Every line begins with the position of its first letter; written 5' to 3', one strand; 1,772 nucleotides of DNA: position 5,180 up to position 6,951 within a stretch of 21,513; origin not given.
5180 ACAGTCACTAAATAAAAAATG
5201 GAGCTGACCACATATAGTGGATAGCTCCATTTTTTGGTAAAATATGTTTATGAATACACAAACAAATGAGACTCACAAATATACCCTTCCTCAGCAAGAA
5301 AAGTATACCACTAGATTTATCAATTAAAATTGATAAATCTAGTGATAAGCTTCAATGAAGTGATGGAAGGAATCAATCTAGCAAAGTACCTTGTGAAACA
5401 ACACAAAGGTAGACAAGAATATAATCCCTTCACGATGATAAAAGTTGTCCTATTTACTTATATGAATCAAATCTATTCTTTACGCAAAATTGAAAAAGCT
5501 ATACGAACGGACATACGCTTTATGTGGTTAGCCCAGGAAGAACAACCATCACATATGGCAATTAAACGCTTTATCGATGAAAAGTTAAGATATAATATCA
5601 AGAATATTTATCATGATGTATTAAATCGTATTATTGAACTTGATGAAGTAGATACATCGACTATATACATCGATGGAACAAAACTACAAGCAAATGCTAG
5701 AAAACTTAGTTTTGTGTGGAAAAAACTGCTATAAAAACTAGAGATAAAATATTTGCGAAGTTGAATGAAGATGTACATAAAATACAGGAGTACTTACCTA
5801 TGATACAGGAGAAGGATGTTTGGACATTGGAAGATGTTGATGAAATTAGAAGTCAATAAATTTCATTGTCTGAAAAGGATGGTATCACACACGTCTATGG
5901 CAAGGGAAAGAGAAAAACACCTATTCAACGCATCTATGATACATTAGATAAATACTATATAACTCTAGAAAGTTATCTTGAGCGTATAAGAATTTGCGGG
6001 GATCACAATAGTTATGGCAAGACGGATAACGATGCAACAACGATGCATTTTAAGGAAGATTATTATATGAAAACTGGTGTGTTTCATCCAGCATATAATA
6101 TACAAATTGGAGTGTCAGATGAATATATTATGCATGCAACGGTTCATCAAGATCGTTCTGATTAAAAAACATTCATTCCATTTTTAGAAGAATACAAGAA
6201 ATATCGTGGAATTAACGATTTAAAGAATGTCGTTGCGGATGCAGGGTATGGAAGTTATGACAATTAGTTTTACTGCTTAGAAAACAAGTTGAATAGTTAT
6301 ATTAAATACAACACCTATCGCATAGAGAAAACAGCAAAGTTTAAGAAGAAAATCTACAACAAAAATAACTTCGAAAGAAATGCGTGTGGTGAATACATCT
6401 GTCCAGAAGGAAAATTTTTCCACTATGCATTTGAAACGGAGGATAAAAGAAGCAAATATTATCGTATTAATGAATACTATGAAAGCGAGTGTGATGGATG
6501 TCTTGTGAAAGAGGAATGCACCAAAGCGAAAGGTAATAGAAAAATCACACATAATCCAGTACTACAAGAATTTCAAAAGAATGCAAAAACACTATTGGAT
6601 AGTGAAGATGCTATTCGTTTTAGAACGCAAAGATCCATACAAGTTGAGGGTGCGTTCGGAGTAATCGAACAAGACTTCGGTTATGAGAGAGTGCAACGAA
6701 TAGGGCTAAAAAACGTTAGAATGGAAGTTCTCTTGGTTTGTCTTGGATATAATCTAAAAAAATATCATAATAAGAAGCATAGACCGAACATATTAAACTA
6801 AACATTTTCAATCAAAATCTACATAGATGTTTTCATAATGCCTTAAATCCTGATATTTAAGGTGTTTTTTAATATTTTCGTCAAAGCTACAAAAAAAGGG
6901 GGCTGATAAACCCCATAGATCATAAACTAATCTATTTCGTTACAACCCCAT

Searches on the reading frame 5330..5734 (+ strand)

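Call 13: search_protein_families(library=pfam, proteins=[window:5330-5734:+])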
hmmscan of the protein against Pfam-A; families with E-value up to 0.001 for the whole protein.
window:5330-5734:+ (134 aa): 1 family
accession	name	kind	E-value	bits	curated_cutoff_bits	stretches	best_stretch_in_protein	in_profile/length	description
PF05598.16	DUF772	-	1.5e-14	54.1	23.1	1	27-93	1-70/74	Transposase domain (DUF772)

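Call 67: search_protein_families(library=ncbifam, proteins=[window:5330-5734:+], max_evalue=0.001)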
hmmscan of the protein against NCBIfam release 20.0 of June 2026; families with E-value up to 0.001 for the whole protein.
window:5330-5734:+ (134 aa): 1 family
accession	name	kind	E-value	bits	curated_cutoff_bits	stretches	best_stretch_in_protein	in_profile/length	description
NF033551.1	transpos_IS1182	equivalog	1.5e-27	96.6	270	1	17-132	40-159/488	IS1182 family transposase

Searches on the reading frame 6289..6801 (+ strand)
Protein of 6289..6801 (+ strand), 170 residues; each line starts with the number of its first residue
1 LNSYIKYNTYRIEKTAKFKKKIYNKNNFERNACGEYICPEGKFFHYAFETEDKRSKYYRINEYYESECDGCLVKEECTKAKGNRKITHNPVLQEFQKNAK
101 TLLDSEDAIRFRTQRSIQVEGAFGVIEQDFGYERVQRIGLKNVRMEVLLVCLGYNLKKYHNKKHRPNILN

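Call 13: search_protein_families(library=pfam, proteins=[window:6289-6801:+])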
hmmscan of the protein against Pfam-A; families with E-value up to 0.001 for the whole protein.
window:6289-6801:+ (170 aa): 1 family
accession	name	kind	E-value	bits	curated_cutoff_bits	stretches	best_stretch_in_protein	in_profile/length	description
PF13751.12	DDE_Tnp_1_6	-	1.1e-32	113.4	25.1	1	37-160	1-125/125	Transposase DDE domain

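Call 67: search_protein_families(library=ncbifam, proteins=[window:6289-6801:+], max_evalue=0.001)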
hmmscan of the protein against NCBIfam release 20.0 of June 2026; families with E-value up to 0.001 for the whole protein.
window:6289-6801:+ (170 aa): 3 families
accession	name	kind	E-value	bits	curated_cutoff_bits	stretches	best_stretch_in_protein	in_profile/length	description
NF033551.1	transpos_IS1182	equivalog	2.2e-29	102.7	270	1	2-160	336-486/488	IS1182 family transposase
NF033581.1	transpos_IS5_4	equivalog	7.3e-05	22.2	140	1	73-156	206-284/285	IS5 family transposase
NF033593.1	transpos_ISNCY_1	equivalog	0.00015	20.6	325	1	108-159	392-442/444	ISNCY family transposase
